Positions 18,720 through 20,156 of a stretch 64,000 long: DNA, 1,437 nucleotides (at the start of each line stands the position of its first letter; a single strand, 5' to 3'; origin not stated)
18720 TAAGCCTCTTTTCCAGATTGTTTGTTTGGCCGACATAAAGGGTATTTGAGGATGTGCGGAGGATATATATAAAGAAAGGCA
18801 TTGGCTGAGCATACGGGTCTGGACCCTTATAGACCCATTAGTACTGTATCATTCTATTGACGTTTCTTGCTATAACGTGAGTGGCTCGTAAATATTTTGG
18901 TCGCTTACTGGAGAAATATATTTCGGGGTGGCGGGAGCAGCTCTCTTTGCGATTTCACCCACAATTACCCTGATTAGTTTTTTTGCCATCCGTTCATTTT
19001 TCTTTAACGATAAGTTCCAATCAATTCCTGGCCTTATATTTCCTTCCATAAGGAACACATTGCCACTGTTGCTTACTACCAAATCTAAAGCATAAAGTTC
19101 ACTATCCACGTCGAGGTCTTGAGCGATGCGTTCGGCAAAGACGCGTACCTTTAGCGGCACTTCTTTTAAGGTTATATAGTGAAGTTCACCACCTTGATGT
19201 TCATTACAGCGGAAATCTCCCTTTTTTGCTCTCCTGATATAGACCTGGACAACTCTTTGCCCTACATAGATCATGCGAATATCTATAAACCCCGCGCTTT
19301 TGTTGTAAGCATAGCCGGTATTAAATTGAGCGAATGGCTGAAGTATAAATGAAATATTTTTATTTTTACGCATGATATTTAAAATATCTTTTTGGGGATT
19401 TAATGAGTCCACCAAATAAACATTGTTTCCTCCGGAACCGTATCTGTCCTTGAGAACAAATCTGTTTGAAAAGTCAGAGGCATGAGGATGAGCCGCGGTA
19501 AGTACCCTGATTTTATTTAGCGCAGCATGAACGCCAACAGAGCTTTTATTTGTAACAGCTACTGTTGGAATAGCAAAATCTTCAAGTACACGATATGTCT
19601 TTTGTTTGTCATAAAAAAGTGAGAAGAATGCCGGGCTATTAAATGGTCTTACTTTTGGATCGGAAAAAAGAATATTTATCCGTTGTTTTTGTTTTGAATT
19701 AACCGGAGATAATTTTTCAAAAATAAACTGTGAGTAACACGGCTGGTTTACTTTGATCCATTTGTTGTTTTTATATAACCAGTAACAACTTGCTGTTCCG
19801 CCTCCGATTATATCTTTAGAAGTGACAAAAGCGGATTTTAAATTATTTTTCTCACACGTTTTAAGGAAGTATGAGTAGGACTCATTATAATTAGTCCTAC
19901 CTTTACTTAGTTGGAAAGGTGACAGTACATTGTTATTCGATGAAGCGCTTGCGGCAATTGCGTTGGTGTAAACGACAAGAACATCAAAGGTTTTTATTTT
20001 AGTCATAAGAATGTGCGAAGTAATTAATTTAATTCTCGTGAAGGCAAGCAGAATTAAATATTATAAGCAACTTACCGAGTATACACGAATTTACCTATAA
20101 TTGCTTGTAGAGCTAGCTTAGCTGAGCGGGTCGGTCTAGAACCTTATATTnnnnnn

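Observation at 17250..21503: AT-rich ~4.2-kb island inserted at the 3' end of tRNA-Gln carrying GIY-YIG, ATP-grasp and TIR-like genes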

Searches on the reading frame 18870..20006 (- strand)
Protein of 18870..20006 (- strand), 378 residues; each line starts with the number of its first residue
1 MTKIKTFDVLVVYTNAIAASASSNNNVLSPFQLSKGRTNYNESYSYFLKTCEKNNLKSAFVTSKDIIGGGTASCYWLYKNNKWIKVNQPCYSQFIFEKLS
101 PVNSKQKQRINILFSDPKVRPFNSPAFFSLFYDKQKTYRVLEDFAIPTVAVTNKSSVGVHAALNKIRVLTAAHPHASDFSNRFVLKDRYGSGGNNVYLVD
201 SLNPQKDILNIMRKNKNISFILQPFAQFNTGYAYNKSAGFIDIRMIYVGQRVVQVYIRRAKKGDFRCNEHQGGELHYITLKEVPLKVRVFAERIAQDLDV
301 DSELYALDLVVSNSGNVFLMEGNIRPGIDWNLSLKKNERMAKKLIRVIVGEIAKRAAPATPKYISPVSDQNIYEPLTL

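Call 4: search_protein_families(library=pfam, proteins=[window:18870-20006:-], max_evalue=0.1)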
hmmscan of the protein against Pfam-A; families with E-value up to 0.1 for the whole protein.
window:18870-20006:- (378 aa): 4 families
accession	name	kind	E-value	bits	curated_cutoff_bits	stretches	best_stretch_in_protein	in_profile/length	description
PF08443.16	RimK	-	8.1e-13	48.8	21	1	179-348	39-188/188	RimK-like ATP-grasp domain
PF14397.11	ATPgrasp_ST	-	1.4e-06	28.1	31.4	1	119-273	7-171/278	Sugar-transfer associated ATP-grasp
PF14398.11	ATPgrasp_YheCD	-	4.6e-05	23.2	26.8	1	251-339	139-240/255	YheC/D like ATP-grasp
PF02955.21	GSH-S_ATP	-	0.0003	20.7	23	1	181-299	32-140/175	Prokaryotic glutathione synthetase, ATP-grasp domain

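Call 5: search_protein_families(library=padloc, proteins=[window:18870-20006:-], max_evalue=0.1)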
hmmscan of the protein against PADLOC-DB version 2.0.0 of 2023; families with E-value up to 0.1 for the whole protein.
window:18870-20006:- (378 aa): 0 families

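Call 6: search_protein_families(library=ncbifam, proteins=[window:18870-20006:-], max_evalue=0.1)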
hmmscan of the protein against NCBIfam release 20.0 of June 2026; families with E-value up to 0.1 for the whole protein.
window:18870-20006:- (378 aa): 9 families
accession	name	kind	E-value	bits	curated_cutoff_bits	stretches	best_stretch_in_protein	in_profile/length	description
TIGR00768.1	rimK_fam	subfamily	2.9e-14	53.1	143.4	1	91-345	47-273/276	RimK family alpha-L-glutamate ligase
NF007764.0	PRK10446.1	equivalog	1.9e-10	40.5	331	1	234-351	179-289/300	30S ribosomal protein S6--L-glutamate ligase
NF040720.1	MptN_Meth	equivalog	4.8e-06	25.9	350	1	180-346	135-288/291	tetrahydromethanopterin:alpha-L-glutamate ligase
NF003573.0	PRK05246.1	equivalog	9.1e-05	21.4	272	1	181-298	155-262/316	glutathione synthase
NF009110.0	PRK12458.1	subfamily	0.00017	20.7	408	1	180-282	168-267/349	glutathione synthetase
TIGR02144.1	LysX_arch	equivalog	0.0031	16.7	275.6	1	241-316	176-245/281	lysine biosynthesis protein LysX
NF053643.1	Ddl_archaea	equivalog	0.0036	16.3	500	1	129-327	102-273/367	putative pseudomurein biosynthesis ATP-grasp protein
TIGR04187.1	GRASP_SAV_5884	subfamily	0.0091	15.2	350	1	241-323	208-287/312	ATP-grasp ribosomal peptide maturase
NF038074.1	fam_STM4014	hypoth_equivalog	0.097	12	175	0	115-200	98-175/349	STM4014 family protein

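Call 12: find_encoding_contigs(protein=window:18870-20006:-, flank=10000, max_places=10)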
Protein window:18870-20006:- (378 aa): 3 contigs read that carry it; 3 places shown.
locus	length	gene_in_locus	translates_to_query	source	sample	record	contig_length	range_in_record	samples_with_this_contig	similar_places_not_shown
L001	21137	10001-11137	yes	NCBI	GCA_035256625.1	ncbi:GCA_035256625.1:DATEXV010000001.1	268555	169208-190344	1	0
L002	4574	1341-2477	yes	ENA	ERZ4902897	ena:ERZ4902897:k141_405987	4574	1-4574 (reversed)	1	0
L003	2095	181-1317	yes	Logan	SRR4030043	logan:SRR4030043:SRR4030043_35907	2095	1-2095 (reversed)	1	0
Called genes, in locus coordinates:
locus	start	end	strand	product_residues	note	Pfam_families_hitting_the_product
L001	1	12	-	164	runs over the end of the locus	-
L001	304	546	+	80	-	PF17253:DUF5320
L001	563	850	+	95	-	PF02001:DUF134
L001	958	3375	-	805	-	PF02190:LON_substr_bdg, PF00004:AAA, PF07728:AAA_5, PF22667:Lon_lid, PF05362:Lon_C, PF13541:ChlI (weak)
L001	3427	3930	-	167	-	PF01569:PAP2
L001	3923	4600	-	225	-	PF03734:YkuD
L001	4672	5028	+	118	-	PF01219:DAGK_prokar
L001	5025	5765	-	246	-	PF02673:BacA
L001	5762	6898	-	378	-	PF22807:TrAA12, PF23500:DUF7133 (faint), PF01436:NHL (faint), PF07995:GSDH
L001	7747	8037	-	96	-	-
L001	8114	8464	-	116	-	PF11750:DUF3307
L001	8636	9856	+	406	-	PF10137:CAP12-PCTIR_TIR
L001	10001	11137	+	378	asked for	PF08443:RimK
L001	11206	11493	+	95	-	PF01541:GIY-YIG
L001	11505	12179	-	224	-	PF11611:DUF4352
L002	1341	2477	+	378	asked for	PF08443:RimK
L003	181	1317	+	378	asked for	PF08443:RimK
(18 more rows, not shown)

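Call 15: find_homologous_proteins(query=window:18870-20006:-, max_evalue=0.001)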
Query window:18870-20006:- (378 aa): 313 proteins with E <= 0.001 among 6028 candidates; the best 120 are listed.
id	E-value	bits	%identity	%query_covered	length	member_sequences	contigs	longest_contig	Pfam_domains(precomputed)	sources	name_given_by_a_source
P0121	1.6e-246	835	99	100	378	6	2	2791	PF08443.17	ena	-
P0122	2.1e-230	782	91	100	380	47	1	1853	PF08443.17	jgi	-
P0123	3.0e-229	778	90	100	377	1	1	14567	PF14398.12,PF08443.17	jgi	jgi:glutathione synthase/RimK-type ligase-like ATP-grasp enzyme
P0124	5.5e-223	758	88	98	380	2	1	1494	PF14397.12,PF14398.12,PF08443.17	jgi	-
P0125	4.0e-145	502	57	99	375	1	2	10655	PF02955.22,PF14397.12,PF08443.17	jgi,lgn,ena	-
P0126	2.5e-142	492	59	98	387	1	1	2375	PF14398.12,PF08443.17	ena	-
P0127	1.4e-131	457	55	98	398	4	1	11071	PF14397.12,PF08443.17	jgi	jgi:glutathione synthase/RimK-type ligase-like ATP-grasp enzyme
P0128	9.3e-129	448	56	94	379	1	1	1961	PF02955.22,PF14397.12,PF08443.17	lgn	-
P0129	1.9e-126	440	52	100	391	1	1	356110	PF14397.12,PF14398.12,PF08443.17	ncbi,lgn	-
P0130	2.4e-125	437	56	94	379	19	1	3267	PF08443.17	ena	-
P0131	5.2e-125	435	54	96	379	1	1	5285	PF08443.17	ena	-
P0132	7.1e-124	432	54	96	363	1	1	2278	PF02955.22,PF14397.12,PF14398.12,PF08443.17,PF02655.20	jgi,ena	-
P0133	2.7e-123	430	52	94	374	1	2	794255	PF02955.22,PF14397.12,PF14398.12,PF08443.17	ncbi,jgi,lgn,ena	-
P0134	1.6e-121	424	53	92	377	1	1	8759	PF14397.12,PF14398.12,PF08443.17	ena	-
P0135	1.6e-118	414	53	94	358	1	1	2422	PF02955.22,PF14397.12,PF14398.12,PF08443.17,PF02655.20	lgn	-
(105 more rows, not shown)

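Call 18: find_encoding_contigs(protein=P0123, flank=10000, max_places=3)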
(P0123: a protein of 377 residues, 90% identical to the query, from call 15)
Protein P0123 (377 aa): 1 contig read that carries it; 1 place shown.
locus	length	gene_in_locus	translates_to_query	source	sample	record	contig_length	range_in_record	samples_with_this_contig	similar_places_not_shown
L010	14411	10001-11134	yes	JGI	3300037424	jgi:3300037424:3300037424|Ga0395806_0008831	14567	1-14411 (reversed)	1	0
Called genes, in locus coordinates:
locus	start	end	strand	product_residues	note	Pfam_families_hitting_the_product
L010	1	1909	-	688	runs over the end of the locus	?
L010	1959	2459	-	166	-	PF01569:PAP2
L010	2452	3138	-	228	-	PF03734:YkuD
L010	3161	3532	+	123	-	PF01219:DAGK_prokar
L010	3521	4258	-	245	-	PF02673:BacA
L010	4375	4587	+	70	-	-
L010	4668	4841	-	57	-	-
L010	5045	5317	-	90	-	-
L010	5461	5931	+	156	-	-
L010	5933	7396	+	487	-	PF00149:Metallophos, PF02872:5_nucleotid_C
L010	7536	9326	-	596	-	-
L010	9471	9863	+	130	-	-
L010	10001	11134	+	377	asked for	PF14398:ATPgrasp_YheCD (faint), PF08443:RimK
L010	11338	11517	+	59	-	-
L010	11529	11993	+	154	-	PF00578:AhpC-TSA, PF08534:Redoxin, PF13911:AhpC-TSA_2 (weak)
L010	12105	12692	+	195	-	-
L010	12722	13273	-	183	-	-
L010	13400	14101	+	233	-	PF18915:DUF5667 (weak)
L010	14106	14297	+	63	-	-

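Call 38: find_related_loci(query=A3, collection=metagenome_contigs, flank=10000)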
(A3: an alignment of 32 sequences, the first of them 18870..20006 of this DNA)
Query A3 (378 aa) in metagenome_contigs; peptide patterns used: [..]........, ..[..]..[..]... (x = any residue, [..] = any of these).
299 stretches matched a pattern; 252 encode a relative of the query (tblastn E <= 1e-3); the best 80 are kept; 80 distinct loci.
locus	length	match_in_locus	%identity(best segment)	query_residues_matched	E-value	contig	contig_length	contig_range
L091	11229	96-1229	96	1-378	0e+0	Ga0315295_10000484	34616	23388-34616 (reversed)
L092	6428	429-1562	92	1-378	0e+0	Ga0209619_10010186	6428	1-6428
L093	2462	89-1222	91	1-378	0e+0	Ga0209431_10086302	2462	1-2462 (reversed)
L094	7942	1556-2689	90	1-378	0e+0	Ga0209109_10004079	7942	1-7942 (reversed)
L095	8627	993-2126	90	1-378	0e+0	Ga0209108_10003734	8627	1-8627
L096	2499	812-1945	91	1-378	0e+0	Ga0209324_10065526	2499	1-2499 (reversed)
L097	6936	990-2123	92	1-378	0e+0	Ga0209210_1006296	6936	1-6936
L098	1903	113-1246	91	1-378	0e+0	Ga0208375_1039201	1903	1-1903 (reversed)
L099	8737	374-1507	91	1-378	0e+0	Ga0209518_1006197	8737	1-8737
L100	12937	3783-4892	89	1-370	0e+0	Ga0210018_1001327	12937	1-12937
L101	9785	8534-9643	89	1-370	0e+0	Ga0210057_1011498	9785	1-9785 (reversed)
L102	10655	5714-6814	57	1-374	2e-146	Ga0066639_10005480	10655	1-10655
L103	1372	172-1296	55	1-372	1e-150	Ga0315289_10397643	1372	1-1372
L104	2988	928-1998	56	1-356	1e-137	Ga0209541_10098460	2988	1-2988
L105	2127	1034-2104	56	1-356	5e-141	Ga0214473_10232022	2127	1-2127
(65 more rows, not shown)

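Call 58: search_solved_structures(query=A3, max_evalue=0.01)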
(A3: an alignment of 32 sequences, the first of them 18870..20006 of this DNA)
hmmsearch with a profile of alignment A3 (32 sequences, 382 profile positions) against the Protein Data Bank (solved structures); distinct sequences matched with E-value up to 0.01: 5.
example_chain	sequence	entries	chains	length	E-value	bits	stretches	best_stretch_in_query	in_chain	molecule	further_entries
7qys_A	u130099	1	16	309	1.1e-06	31.3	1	217-330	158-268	Probable alpha-L-glutamate ligase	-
7qyr_A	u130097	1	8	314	4.4e-06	29.3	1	214-332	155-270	Probable alpha-L-glutamate ligase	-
5zct_A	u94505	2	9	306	6.2e-06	28.8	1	234-331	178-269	Ribosomal protein S6--L-glutamate ligase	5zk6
4iwx_A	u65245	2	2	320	6.9e-06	28.6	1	234-331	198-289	Ribosomal protein S6 modification protein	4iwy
3vpb_A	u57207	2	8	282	0.0036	19.7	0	242-290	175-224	Putative acetylornithine deacetylase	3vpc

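Call 59: search_protein_families(library=phrogs, proteins=[window:18870-20006:-], max_evalue=0.01)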
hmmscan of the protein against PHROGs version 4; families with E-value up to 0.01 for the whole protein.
window:18870-20006:- (378 aa): 1 family
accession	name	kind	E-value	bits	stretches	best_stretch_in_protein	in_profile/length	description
phrog_8868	-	unknown function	0.0054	17.7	0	199-244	16-57/88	-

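Call 93: search_protein_families(library=pfam, proteins=[L095:268-855:+, L010:7536-9326:-, L010:9471-9863:+, L091:1247-2098:-, L091:2025-3008:-, L091:3057-3698:+], max_evalue=0.001)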
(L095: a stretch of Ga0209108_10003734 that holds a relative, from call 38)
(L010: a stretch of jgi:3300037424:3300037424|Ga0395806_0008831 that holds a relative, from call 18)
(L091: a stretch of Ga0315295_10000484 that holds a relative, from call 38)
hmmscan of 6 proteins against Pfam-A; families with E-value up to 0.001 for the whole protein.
L095:268-855:+ (195 aa): 2 families
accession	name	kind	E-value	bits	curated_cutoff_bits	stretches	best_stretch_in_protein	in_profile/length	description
PF13472.12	Lipase_GDSL_2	-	4.9e-25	89.5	32.9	1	7-185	1-177/178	GDSL-like Lipase/Acylhydrolase family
PF00657.28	Lipase_GDSL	-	5.4e-16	59.8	23.6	1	7-190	3-207/208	GDSL-like Lipase/Acylhydrolase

L010:7536-9326:- (596 aa): 1 family
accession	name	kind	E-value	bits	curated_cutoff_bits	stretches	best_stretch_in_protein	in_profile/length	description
PF00535.33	Glycos_transf_2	-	0.0007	20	23.3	0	140-211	58-121/168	Glycosyl transferase family 2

L010:9471-9863:+ (130 aa): 0 families

L091:1247-2098:- (283 aa): 0 families

L091:2025-3008:- (327 aa): 0 families

L091:3057-3698:+ (213 aa): 1 family
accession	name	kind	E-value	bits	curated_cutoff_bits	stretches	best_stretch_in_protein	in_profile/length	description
PF01541.30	GIY-YIG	-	6.8e-17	62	22.6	1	7-77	3-74/78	GIY-YIG catalytic domain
